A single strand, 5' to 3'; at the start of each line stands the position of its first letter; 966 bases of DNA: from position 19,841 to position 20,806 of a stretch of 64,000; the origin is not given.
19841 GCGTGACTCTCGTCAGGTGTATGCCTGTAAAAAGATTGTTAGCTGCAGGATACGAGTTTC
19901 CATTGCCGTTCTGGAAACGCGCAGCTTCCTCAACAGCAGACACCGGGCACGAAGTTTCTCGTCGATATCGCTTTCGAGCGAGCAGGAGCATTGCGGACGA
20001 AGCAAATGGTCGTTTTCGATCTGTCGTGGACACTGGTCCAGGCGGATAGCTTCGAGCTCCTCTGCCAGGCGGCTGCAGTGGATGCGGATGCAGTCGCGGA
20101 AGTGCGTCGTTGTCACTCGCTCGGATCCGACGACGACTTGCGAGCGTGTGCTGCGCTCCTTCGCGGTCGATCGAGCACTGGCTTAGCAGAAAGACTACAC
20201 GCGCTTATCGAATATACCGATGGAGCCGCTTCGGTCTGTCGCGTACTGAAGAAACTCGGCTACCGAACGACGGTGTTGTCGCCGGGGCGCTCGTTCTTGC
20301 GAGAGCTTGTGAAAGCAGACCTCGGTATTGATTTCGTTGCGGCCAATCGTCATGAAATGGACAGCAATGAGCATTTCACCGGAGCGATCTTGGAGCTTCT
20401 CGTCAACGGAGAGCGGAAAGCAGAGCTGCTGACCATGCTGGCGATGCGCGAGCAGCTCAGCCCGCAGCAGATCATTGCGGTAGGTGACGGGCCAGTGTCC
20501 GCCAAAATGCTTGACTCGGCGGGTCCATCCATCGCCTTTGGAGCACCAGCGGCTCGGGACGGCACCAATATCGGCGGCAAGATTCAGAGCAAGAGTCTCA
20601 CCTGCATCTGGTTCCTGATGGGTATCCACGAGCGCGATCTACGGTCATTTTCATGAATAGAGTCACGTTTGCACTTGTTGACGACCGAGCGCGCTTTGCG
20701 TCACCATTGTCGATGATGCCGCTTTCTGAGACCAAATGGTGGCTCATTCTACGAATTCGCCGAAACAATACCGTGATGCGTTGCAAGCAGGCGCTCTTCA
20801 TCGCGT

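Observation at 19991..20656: SerB-like HAD protein with both metal/nucleophile motifs altered (candidate pseudo-phosphatase)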

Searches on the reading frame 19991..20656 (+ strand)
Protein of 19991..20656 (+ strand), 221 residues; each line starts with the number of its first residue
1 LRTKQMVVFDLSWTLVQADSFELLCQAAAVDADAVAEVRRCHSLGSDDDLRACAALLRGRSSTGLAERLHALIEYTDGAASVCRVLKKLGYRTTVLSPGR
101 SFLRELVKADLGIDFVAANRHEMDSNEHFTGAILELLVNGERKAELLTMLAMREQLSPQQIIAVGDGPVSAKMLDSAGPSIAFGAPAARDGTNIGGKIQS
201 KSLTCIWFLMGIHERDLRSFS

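Call 3: search_protein_families(library=pfam, proteins=[window:19991-20656:+], max_evalue=0.1)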
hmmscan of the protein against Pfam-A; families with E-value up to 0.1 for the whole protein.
window:19991-20656:+ (221 aa): 5 families
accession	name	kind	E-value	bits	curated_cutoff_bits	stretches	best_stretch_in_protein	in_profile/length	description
PF12710.13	HAD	-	4.6e-13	50.5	27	1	7-168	1-182/189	haloacid dehalogenase-like hydrolase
PF00702.32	Hydrolase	-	7.6e-06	26.9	26.4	1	76-178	100-191/191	haloacid dehalogenase-like hydrolase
PF08282.18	Hydrolase_3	-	0.00023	21.4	20.9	1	126-184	171-229/255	haloacid dehalogenase-like hydrolase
PF24886.1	DUF7740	-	0.025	15.2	28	1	40-88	15-63/65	Domain of unknown function (DUF7740)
PF12606.13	RELT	-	0.064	12.8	25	0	82-94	20-32/42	Tumour necrosis factor receptor superfamily member 19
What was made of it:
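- On HAD superfamily: Pfam PF12710 E = 4.6e-13, above its cutoff (call 3).
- Checked: Pfam HAD, E = 4.6e-13 (call 3).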

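Call 4: search_protein_families(library=ncbifam, proteins=[window:19991-20656:+], max_evalue=1)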
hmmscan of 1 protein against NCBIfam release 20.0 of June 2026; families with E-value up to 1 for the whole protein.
window:19991-20656:+ (221 aa): 11 families
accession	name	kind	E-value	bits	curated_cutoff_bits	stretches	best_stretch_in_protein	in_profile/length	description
TIGR00338.1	serB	equivalog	6e-29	101.2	144.15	1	2-206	12-215/219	phosphoserine phosphatase SerB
NF008350.0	PRK11133.1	equivalog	1.4e-17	63.8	413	1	2-185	108-291/324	phosphoserine phosphatase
TIGR01491.1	HAD-SF-IB-PSPlk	hypoth_equivalog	9.8e-16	58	151.9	1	4-187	4-192/201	phosphoserine phosphatase-like hydrolase, archaeal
TIGR01488.1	HAD-SF-IB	subfamily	1.1e-12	48.3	45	1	7-167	2-167/177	HAD-IB family phosphatase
TIGR01490.1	HAD-SF-IB-hyp1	subfamily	2.7e-07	31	98.3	1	8-179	3-192/202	HAD-IB family hydrolase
TIGR00099.1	Cof-subfamily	subfamily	9.2e-05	22.1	137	1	125-184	172-230/256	Cof-type HAD-IIB family hydrolase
NF052360.1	HolPasePseu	equivalog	0.026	14.2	280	0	77-136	91-149/218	histidinol-phosphatase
TIGR01489.1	DKMTPPase-SF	subfamily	0.036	14.2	81.55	1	5-132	2-134/188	MtnX-like HAD-IB family phosphatase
NF002245.0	PRK01158.1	equivalog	0.055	12.8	198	1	139-184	154-199/233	phosphoglycolate phosphatase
NF045966.1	YcsE_rel_Pase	equivalog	0.079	12.4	220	1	139-184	188-233/265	YcsE-related riboflavin metabolism phosphatase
NF007806.0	PRK10513.1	equivalog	0.096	12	273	1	133-185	187-239/270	sugar-phosphatase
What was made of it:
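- On Phosphoserine phosphatase SerB (TIGR00338 equivalog): 101.2 bits against a cutoff of 144.15 (call 4).
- Closest known: SerB2-type phosphoserine phosphatase. Different: It scores below the serB equivalog cutoff (call 4).
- Checked: TIGR00338 serB, E = 6e-29, residues 2-206 (call 4).
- TIGR00338 scores below its cutoff (101 against 144; call 4).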

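Call 6: find_homologous_proteins(query=window:20006-20656:+)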
Query window:20006-20656:+ (216 aa): 3 proteins with E <= 0.001 among 892 candidates.
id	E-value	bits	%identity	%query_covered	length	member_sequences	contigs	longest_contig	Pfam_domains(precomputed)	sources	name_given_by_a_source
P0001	7.5e-26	109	35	100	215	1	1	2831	PF13419.13,PF00702.33,PF08282.19,PF06888.19,PF12710.14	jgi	jgi:phosphoserine phosphatase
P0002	8.1e-20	89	40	71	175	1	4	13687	PF00702.33,PF08282.19,PF12710.14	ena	-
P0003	6.7e-14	70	36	80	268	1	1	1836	PF00702.33,PF08282.19,PF12710.14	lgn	-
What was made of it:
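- Tried and rejected: The first homologue search with the 216-aa protein gave only three canonical hits, because of the word prefilter (call 6).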

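Call 7: search_solved_structures(query=window:20006-20656:+, max_evalue=0.01, show_alignments=3)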
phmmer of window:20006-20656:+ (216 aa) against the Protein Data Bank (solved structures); distinct sequences matched with E-value up to 0.01: 14.
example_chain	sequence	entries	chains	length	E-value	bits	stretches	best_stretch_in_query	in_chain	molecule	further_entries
5is2_A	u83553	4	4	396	8.5e-18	67.9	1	1-211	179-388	Phosphoserine phosphatase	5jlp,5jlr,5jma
3p96_A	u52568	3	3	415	9.5e-18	67.7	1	1-211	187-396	Phosphoserine phosphatase SerB | Phosphoserine phosphatase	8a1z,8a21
5t41_A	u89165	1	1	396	1.6e-17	67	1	1-211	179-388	Phosphoserine phosphatase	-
5it0_A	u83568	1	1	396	2.4e-17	66.4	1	1-211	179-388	Phosphoserine phosphatase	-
5it4_A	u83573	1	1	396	3.8e-17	65.8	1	1-211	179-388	Phosphoserine phosphatase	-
5jjb_A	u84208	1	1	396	8.2e-17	64.7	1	1-211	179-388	Phosphoserine phosphatase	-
7qpl_A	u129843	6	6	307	2.7e-14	56.5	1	3-211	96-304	O-phosphoserine phosphohydrolase | Phosphoserine phosphatase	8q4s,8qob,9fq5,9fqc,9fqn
1f5s_A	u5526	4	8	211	4.9e-13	52.4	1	1-181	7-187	PHOSPHOSERINE PHOSPHATASE (PSP) | Phosphoserine Phosphatase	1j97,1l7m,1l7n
1l7o_A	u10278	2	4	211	2.3e-12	50.2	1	2-181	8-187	PHOSPHOSERINE PHOSPHATASE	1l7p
3n28_A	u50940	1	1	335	1.9e-10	43.9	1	1-181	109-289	Phosphoserine phosphatase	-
4eze_A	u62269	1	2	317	9.1e-10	41.7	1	68-185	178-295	Haloacid dehalogenase-like hydrolase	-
3m1y_A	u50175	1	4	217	2.2e-05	27.4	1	2-181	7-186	Phosphoserine phosphatase (SerB)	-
1rlm_A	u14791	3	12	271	0.00088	22.1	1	128-182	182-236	Phosphatase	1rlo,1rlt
2hf2_A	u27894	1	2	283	0.00095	22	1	128-182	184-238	Sugar phosphatase supH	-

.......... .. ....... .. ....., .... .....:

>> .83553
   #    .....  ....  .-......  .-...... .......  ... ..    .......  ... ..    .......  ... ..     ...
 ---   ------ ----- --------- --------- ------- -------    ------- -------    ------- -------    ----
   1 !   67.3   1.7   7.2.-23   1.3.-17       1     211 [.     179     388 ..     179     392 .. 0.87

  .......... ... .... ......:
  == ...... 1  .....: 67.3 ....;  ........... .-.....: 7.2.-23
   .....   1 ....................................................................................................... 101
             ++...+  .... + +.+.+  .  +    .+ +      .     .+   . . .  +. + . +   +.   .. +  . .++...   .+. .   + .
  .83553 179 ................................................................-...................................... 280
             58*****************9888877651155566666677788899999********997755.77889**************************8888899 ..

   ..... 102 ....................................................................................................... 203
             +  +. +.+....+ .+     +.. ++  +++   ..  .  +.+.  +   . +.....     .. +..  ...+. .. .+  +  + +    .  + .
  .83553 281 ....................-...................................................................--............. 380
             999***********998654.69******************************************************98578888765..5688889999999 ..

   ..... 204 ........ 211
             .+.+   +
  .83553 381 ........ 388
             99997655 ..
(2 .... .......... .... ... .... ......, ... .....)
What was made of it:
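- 20006..20656 (+): ORF of 216 codons plus stop, = BAM83459.1 'similar to phosphoserine phosphatase'. It is a HAD/PSP domain only and starts at what is an internal Met of the parent protein. SerB/HAD family hits (calls 3, 4, 7).
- Checked: M. avium SerB2 in the PDB, E = 8.5e-18 over residues 1-211; MjPSP 1f5s, E = 4.9e-13 (call 7).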

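Call 10: find_encoding_contigs(protein=window:20006-20656:+, flank=5000, max_places=4)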
Protein window:20006-20656:+ (216 aa): no gene with exactly this product is on record in the collection.

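Call 11: list_cluster_members(proteins=[window:20006-20656:+, window:18199-19596:+, window:21008-22372:+])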
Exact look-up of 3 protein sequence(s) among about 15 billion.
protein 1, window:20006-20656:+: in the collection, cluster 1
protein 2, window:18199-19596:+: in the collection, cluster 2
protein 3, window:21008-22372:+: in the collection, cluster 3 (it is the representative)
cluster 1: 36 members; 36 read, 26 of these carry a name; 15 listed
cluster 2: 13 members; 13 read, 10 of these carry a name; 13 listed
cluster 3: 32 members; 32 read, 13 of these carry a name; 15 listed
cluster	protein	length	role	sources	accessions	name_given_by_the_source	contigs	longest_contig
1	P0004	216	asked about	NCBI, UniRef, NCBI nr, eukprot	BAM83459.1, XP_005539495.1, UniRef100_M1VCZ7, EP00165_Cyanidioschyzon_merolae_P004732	similar to phosphoserine phosphatase [Cyanidioschyzon merolae strain 10D] | phosphoserine phosphatase n=1 Tax=Cyanidioschyzon merolae (strain NIES-3377 / 10D) ... | XP_005539495.1 similar to phosphoserine phosphatase [Cyanidioschyzon merolae strain 10D]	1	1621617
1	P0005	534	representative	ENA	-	-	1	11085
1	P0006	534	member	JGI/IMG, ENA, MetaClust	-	phosphoserine phosphatase | \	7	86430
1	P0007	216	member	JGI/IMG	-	phosphoserine phosphatase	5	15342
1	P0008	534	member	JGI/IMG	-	phosphoserine phosphatase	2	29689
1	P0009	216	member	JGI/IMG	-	phosphoserine phosphatase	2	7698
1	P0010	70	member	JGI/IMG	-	phosphoserine phosphatase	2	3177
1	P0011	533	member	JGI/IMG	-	phosphoserine phosphatase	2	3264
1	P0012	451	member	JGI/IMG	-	phosphoserine phosphatase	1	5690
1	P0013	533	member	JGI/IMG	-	phosphoserine phosphatase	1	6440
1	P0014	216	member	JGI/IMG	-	phosphoserine phosphatase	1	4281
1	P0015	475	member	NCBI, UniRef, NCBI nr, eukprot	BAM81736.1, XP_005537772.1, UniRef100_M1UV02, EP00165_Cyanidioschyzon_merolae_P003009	similar to phosphoserine phosphatase [Cyanidioschyzon merolae strain 10D] | phosphoserine phosphatase n=1 Tax=Cyanidioschyzon merolae (strain NIES-3377 / 10D) ... | XP_005537772.1 similar to phosphoserine phosphatase [Cyanidioschyzon merolae strain 10D]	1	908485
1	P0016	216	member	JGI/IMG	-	phosphoserine phosphatase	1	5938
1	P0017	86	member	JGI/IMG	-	hypothetical protein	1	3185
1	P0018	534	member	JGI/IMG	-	phosphoserine phosphatase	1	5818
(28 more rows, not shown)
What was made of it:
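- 20006..20656 (+): Exact match in the protein collection (call 11).
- Checked: The window is eukaryotic, because the protein from ATG 20006 to the stop ending at 20656 is exactly BAM83459.1/XP_005539495.1 of Cyanidioschyzon merolae 10D, 216 aa (call 11).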

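Call 15: find_encoding_contigs(protein=P0015, flank=6000, max_places=3)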
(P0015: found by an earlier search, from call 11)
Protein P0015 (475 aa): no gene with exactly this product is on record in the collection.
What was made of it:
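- Tried and rejected: Exact look-ups of the 10D proteins on contigs found nothing (calls 10, 15).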

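Call 16: find_encoding_contigs(protein=P0006, flank=6000, max_places=4)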
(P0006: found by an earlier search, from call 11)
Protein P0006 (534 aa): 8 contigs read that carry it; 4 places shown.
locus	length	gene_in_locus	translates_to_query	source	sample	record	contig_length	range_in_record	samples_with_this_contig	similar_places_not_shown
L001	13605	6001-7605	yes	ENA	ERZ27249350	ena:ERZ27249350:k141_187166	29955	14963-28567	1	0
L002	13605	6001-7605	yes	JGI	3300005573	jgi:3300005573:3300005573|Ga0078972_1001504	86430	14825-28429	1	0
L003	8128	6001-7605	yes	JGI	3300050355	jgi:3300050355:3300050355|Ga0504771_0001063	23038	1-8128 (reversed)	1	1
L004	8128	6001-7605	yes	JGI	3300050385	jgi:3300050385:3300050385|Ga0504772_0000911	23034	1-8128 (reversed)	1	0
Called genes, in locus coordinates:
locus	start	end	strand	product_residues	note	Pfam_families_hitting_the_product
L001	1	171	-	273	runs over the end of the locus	PF09367:CpeS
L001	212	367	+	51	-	-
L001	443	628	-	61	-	-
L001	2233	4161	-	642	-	PF00732:GMC_oxred_N, PF05199:GMC_oxred_C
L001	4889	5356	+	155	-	PF22832:PsaO_TMD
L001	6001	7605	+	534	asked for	PF00702:Hydrolase, PF12710:HAD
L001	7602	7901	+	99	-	-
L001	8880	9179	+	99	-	-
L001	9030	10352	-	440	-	PF00153:Mito_carr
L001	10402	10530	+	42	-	-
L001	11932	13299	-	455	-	PF01208:URO-D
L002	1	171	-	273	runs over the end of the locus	PF09367:CpeS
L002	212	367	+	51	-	-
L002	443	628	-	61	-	-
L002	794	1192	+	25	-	-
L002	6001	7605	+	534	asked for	PF00702:Hydrolase, PF12710:HAD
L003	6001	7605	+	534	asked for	PF00702:Hydrolase, PF12710:HAD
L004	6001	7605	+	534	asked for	PF00702:Hydrolase, PF12710:HAD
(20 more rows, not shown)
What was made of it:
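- Tried and rejected: I used near-identical metagenome loci instead (call 16).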

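Call 19: search_protein_families(library=pfam, proteins=[P0005], max_evalue=1)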
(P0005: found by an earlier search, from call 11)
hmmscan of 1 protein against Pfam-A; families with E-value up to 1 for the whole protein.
P0005 (534 aa): 5 families
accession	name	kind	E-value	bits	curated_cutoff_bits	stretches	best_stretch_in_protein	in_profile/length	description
PF12710.13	HAD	-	6.6e-17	63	27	1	320-481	1-182/189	haloacid dehalogenase-like hydrolase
PF00702.32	Hydrolase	-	6.4e-09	36.9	26.4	1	388-491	99-191/191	haloacid dehalogenase-like hydrolase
PF08282.18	Hydrolase_3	-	0.001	19.3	20.9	1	441-496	173-228/255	haloacid dehalogenase-like hydrolase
PF13740.12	ACT_6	-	0.013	15.9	23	1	82-137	2-55/76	ACT domain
PF01842.31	ACT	-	0.27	11.5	27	1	247-266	14-33/66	ACT domain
